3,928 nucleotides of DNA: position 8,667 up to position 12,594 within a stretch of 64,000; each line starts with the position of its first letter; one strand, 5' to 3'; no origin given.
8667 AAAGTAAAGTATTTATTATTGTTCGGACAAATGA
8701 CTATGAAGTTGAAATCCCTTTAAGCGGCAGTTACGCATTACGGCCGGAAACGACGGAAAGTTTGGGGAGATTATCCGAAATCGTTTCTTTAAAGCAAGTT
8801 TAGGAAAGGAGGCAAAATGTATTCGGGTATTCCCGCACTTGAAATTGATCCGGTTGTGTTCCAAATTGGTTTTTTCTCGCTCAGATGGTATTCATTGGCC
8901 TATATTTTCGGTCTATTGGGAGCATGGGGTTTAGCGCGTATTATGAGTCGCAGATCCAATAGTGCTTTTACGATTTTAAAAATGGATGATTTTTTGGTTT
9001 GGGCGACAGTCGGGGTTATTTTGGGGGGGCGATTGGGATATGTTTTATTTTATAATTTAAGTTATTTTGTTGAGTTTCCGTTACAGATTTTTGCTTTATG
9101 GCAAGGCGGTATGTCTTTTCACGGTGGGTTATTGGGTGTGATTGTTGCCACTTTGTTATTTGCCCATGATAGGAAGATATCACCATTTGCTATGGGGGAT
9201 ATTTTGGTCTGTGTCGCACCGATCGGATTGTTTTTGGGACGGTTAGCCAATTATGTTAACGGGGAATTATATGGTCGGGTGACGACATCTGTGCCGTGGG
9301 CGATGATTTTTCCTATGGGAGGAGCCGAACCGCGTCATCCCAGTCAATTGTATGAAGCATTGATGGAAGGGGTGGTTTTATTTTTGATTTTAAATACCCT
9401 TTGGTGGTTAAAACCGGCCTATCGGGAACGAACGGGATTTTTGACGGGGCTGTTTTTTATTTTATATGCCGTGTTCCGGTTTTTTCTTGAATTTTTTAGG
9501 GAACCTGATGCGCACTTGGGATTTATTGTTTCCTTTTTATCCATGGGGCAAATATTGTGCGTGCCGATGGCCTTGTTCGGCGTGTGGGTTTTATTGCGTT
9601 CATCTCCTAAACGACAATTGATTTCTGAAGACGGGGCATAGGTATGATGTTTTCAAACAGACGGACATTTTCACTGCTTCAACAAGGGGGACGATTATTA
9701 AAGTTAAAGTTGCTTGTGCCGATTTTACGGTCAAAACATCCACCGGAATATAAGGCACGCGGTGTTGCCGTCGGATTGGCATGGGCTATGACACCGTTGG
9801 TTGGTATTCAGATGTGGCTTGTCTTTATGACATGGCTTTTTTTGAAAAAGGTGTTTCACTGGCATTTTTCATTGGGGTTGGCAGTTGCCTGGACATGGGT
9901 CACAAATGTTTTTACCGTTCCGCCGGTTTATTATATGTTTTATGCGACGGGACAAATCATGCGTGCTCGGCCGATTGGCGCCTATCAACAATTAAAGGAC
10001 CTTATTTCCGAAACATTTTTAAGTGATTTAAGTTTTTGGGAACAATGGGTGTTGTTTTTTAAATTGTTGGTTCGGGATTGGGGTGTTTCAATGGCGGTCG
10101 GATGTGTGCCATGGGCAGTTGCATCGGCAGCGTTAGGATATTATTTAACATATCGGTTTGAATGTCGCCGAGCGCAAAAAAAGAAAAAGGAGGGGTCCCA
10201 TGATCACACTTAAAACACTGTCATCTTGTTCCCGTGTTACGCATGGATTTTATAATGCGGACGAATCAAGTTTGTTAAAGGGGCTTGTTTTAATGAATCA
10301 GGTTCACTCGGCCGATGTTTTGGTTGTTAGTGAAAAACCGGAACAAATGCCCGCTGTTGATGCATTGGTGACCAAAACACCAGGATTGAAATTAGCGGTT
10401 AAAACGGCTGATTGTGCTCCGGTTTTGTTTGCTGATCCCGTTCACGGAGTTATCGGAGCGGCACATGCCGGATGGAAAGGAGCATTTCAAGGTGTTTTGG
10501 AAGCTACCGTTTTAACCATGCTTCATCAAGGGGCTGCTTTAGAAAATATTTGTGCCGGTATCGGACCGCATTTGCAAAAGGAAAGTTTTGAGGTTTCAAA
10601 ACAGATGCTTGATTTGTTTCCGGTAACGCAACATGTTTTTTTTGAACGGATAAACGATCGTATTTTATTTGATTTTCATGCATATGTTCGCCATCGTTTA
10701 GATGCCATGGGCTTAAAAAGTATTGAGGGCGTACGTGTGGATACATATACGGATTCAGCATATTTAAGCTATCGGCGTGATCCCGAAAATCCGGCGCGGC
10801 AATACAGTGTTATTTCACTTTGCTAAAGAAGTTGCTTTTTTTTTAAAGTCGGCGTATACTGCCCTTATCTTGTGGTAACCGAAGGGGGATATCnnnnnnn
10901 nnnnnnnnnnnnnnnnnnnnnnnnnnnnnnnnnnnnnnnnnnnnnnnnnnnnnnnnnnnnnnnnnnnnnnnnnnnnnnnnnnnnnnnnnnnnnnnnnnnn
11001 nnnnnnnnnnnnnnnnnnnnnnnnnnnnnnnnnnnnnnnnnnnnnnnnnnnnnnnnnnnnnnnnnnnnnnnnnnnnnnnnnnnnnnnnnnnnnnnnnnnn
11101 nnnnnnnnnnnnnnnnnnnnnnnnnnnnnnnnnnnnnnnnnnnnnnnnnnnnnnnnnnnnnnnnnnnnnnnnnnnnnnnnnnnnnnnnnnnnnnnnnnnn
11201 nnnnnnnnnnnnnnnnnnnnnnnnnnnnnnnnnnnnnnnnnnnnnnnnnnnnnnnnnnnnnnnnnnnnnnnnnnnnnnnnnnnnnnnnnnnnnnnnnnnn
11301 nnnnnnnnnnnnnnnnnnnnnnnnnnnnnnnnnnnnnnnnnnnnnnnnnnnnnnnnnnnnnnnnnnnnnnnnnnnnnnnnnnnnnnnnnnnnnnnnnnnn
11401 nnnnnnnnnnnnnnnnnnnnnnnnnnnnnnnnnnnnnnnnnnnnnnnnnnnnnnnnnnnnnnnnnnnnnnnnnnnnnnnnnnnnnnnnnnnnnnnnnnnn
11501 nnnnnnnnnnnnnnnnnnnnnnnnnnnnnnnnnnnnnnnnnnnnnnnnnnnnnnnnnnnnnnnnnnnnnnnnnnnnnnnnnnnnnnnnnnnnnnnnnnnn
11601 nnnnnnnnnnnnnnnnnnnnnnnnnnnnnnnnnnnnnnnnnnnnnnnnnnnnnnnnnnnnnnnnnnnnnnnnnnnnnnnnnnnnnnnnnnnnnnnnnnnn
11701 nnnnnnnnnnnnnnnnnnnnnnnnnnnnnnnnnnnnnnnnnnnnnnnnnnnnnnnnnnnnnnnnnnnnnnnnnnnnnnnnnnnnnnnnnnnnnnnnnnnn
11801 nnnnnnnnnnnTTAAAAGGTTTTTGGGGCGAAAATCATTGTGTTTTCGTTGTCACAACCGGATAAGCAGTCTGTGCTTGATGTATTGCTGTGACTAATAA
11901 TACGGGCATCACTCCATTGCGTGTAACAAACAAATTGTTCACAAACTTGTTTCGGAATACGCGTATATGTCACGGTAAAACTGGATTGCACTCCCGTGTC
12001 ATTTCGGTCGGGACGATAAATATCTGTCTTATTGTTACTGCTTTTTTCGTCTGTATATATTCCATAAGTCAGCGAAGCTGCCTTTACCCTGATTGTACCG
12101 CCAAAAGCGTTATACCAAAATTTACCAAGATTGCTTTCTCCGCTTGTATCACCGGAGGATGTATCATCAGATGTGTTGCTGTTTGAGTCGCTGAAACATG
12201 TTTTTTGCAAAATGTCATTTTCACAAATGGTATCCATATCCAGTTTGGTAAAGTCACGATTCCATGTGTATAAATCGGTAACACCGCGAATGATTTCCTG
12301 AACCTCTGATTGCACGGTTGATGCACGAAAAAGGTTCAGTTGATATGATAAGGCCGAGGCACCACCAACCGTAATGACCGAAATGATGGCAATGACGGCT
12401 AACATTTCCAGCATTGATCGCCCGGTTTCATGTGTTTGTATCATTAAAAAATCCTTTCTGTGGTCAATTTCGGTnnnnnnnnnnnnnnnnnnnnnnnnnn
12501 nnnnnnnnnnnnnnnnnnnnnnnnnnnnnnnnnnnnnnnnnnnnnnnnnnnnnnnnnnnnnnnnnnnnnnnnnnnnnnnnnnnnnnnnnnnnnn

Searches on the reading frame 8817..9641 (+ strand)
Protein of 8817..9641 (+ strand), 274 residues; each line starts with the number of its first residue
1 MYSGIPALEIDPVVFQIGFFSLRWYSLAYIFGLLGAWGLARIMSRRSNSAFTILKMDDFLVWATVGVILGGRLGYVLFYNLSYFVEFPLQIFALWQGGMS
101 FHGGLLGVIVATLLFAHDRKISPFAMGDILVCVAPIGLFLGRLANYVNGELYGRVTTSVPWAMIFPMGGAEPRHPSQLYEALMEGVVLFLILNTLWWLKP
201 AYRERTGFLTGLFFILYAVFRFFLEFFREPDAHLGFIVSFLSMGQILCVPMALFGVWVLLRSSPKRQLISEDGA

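Call 35: find_encoding_contigs(protein=window:8817-9641:+, flank=10000, max_places=1)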
Protein window:8817-9641:+ (274 aa): 23 contigs read that carry it; 1 place shown.
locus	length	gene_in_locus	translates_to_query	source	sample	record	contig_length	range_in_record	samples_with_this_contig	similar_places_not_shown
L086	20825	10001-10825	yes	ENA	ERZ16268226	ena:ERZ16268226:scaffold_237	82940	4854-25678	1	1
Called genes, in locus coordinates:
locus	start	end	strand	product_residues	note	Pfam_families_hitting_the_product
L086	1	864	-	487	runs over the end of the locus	PF02386:TrkH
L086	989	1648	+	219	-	PF01026:TatD_DNase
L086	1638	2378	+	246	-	PF00899:ThiF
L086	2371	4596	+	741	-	PF00580:UvrD-helicase, PF13245:AAA_19, PF13604:AAA_30 (faint), PF13361:UvrD_C, PF13538:UvrD_C_2 (faint), PF21196:PcrA_UvrD_tudor (weak)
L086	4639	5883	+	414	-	PF12704:MacB_PCD, PF02687:FtsX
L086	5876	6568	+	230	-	PF00005:ABC_tran, PF13304:AAA_21 (faint)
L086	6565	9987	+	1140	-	PF02811:PHP, PF07733:DNA_pol3_alpha, PF17657:DNA_pol3_finger, PF14579:HHH_6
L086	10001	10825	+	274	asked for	PF01790:LGT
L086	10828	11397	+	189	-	PF09835:DUF2062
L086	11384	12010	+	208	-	PF02578:Cu-oxidase_4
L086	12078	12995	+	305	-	PF00483:NTP_transferase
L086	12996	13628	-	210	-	-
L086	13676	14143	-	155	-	-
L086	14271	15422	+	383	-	PF01612:DNA_pol_A_exo1, PF00570:HRDC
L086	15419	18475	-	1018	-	PF04313:HSDR_N, PF00270:DEAD (faint), PF04851:ResIII, PF18766:SWI2_SNF2, PF22679:T1R_D3-like, PF11867:T1RH-like_C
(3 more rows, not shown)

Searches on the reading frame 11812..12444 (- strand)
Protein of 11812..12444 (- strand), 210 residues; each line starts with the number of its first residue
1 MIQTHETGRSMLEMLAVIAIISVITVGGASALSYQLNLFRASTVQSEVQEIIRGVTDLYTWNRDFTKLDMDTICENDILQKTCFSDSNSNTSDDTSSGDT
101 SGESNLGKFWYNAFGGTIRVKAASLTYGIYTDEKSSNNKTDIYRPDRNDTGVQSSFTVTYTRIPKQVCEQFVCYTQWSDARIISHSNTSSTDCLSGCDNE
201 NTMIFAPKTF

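Call 85: search_protein_families(library=pfam, proteins=[window:11812-12444:-], max_evalue=0.01)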
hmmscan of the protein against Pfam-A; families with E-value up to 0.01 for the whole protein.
window:11812-12444:- (210 aa): 2 families
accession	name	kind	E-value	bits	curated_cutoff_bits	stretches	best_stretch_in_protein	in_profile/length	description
PF08805.16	PilS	-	0.00018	22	22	0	150-192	69-111/138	PilS N terminal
PF05307.16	Bundlin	-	0.00041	21.1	22.3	0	144-175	71-101/151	Bundlin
